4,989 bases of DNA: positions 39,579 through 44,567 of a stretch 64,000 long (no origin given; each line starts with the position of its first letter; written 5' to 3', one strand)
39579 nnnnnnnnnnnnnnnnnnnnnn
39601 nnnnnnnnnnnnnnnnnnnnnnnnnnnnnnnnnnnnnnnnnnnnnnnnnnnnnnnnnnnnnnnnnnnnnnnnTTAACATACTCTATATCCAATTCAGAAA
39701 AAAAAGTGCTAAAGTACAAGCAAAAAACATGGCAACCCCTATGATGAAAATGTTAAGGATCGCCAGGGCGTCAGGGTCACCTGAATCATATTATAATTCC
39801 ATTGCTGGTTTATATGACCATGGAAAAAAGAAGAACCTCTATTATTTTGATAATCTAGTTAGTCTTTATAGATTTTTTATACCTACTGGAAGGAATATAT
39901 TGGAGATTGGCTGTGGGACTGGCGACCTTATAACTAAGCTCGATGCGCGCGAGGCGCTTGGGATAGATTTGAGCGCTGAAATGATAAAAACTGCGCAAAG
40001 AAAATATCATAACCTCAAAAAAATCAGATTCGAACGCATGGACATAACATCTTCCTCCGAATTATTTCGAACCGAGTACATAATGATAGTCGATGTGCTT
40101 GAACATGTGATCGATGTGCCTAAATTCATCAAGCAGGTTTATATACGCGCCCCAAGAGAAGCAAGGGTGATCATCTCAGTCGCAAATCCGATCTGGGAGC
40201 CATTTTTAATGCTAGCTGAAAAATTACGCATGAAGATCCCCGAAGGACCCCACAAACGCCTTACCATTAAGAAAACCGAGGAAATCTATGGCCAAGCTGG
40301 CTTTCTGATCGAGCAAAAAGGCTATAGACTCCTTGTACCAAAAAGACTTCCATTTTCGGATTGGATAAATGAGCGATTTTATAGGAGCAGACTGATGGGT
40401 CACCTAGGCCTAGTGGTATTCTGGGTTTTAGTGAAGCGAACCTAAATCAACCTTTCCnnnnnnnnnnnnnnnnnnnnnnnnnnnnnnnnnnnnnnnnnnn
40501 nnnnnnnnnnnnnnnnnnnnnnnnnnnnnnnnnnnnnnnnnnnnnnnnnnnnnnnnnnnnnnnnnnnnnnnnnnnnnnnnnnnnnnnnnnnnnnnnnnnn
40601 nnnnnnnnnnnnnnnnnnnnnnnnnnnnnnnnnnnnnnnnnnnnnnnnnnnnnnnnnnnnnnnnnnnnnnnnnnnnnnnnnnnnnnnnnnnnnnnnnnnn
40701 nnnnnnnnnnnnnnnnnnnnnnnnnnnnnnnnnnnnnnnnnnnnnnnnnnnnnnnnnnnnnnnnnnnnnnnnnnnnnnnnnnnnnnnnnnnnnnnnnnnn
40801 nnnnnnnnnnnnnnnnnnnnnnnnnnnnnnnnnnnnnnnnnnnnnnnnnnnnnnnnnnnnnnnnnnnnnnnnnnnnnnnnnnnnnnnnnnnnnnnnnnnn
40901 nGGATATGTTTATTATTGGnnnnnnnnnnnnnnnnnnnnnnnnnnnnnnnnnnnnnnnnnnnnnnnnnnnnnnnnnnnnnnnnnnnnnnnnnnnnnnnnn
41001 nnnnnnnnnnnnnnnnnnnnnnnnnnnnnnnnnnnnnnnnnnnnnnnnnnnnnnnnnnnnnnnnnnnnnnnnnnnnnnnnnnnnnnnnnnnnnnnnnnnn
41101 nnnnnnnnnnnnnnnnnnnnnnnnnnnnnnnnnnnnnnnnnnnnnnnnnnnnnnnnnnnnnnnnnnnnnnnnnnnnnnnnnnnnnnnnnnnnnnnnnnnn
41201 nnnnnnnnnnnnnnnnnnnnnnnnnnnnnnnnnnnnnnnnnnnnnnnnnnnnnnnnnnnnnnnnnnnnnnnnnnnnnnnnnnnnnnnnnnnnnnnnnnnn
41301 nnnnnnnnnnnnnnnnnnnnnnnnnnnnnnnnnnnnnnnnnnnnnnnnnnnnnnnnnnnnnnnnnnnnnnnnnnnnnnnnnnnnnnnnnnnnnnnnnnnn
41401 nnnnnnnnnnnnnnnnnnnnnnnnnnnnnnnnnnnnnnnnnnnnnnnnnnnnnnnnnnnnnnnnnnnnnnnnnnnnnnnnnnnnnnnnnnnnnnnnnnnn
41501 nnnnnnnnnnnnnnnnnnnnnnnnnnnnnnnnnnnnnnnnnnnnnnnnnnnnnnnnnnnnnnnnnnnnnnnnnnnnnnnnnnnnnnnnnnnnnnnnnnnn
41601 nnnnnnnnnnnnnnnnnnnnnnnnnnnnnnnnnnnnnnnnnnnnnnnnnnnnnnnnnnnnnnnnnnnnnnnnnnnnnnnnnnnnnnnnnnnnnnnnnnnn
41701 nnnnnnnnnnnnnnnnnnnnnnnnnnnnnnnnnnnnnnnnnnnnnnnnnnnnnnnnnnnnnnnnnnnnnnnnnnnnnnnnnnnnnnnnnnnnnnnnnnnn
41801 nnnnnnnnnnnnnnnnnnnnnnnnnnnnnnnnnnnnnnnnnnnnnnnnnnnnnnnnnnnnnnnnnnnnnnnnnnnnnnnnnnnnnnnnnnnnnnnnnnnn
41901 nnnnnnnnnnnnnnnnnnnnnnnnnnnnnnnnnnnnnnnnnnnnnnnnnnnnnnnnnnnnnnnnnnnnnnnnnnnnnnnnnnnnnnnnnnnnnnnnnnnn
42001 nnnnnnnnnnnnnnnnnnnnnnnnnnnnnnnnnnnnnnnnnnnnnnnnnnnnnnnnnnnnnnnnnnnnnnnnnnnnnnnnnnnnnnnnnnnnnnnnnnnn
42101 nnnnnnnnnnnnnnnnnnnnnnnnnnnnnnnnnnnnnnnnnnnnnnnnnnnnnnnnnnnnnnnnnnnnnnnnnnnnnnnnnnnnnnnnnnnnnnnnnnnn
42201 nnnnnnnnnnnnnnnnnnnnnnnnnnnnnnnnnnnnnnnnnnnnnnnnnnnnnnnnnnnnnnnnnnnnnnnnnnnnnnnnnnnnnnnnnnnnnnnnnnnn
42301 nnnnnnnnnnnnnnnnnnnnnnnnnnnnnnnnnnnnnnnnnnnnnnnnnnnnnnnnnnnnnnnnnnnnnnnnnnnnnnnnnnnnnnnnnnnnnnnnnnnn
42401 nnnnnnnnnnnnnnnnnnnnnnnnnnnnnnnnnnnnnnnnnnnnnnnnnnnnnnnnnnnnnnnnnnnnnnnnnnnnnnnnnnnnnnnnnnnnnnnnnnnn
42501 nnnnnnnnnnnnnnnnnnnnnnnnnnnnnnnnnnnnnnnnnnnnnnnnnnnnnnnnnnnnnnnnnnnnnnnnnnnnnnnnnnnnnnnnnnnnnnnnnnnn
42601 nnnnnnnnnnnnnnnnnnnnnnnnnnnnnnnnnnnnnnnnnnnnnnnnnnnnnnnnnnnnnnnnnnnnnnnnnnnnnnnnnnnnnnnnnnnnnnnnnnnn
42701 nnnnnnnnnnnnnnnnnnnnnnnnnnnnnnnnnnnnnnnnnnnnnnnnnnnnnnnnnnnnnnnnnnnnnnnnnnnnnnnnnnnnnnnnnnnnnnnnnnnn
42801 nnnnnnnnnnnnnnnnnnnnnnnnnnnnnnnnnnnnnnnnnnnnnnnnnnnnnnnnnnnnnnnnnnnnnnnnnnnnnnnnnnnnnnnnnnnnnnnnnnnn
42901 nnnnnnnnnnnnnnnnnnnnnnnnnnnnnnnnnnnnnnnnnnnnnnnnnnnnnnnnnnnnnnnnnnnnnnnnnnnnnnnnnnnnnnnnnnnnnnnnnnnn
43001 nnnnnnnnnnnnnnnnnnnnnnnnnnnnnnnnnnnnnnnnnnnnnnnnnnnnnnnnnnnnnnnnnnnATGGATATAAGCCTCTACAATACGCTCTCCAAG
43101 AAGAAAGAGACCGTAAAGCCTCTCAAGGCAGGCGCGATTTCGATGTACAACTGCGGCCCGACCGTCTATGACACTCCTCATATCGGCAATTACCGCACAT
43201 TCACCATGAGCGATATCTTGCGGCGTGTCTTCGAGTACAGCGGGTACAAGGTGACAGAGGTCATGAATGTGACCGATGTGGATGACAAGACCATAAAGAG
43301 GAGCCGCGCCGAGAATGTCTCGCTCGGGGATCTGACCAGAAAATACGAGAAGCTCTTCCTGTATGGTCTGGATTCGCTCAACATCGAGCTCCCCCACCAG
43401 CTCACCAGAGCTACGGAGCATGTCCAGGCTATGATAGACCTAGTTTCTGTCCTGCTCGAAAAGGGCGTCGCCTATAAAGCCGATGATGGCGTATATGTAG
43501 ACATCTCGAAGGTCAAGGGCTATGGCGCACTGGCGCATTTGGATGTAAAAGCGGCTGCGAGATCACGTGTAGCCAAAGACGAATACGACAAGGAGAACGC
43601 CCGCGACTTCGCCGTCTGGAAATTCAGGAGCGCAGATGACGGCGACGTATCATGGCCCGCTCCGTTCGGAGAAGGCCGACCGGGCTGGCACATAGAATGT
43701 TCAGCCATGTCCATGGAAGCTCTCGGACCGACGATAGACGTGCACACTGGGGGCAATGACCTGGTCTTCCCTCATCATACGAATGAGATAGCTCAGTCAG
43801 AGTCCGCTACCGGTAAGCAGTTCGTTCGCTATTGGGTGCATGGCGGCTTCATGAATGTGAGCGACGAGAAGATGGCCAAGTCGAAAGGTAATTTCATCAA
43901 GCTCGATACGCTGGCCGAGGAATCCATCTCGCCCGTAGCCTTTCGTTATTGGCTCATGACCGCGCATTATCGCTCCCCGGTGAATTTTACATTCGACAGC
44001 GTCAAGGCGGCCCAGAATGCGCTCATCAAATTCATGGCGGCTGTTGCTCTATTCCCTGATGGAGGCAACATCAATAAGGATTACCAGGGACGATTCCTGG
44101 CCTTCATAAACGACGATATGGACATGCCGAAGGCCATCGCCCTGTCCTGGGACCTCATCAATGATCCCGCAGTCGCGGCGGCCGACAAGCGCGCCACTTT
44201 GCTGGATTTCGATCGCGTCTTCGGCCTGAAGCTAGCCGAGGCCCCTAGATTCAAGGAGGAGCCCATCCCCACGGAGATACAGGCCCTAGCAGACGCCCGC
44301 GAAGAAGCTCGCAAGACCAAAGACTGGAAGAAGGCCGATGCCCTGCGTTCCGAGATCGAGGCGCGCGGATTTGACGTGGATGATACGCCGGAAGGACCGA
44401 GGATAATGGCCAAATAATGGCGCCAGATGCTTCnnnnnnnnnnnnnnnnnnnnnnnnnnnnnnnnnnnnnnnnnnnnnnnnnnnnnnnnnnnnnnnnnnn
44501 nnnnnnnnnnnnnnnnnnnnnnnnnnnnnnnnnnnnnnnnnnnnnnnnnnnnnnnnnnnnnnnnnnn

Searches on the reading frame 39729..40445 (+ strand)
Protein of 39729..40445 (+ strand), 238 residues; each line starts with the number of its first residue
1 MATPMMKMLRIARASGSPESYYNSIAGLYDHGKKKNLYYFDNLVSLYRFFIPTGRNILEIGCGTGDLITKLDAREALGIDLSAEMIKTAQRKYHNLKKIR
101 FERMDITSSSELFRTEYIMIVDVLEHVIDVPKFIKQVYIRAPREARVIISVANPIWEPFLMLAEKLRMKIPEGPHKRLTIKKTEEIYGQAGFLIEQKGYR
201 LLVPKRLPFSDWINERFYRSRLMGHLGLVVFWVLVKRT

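Call 11: search_protein_families(library=pfam, proteins=[window:39729-40445:+], max_evalue=0.001)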
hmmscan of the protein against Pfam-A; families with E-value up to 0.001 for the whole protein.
window:39729-40445:+ (238 aa): 7 families
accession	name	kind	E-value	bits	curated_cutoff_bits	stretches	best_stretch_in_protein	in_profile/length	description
PF13489.12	Methyltransf_23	-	1e-13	51.8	27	1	49-192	16-159/164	Methyltransferase domain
PF13649.12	Methyltransf_25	-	3.6e-11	44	27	1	57-137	1-89/97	Methyltransferase domain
PF08242.18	Methyltransf_12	-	9.3e-11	42.8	30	1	58-138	1-89/98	Methyltransferase domain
PF08241.18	Methyltransf_11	-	1.8e-09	38.6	21.2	1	58-138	1-84/95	Methyltransferase domain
PF13847.12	Methyltransf_31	-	2.8e-09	37.2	27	1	54-145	4-105/145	Methyltransferase domain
PF02353.26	CMAS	-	0.00014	21.7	27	1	52-145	61-160/273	Mycolic acid cyclopropane synthetase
PF07021.18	MetW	-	0.00076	19.6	21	0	50-153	10-111/193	Methionine biosynthesis protein MetW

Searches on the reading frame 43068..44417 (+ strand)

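Call 12: search_protein_families(library=pfam, proteins=[window:43068-44417:+], max_evalue=0.001)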
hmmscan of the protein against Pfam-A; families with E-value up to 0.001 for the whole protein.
window:43068-44417:+ (449 aa): 6 families
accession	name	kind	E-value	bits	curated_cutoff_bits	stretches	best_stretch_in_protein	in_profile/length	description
PF01406.26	tRNA-synt_1e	-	4.6e-102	341.9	27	1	16-316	2-300/301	tRNA synthetases class I (C) catalytic domain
PF09334.17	tRNA-synt_1g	-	7.1e-13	48.5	20.1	2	234-318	293-377/391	tRNA synthetases class I (M)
PF23493.1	CysS_C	-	1.1e-07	32.3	23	1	400-440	4-44/51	Cysteinyl-tRNA ligase anticodon binding domain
PF01921.24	tRNA-synt_1f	-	7.3e-05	22.3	27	0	26-73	25-72/360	tRNA synthetases class I (K)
PF00133.28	tRNA-synt_1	-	0.00012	21.4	22.7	0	224-307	330-413/414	tRNA synthetases class I (I, L, M and V)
PF00749.27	tRNA-synt_1c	-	0.00081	18.8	23.4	0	90-139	49-98/314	tRNA synthetases class I (E and Q), catalytic domain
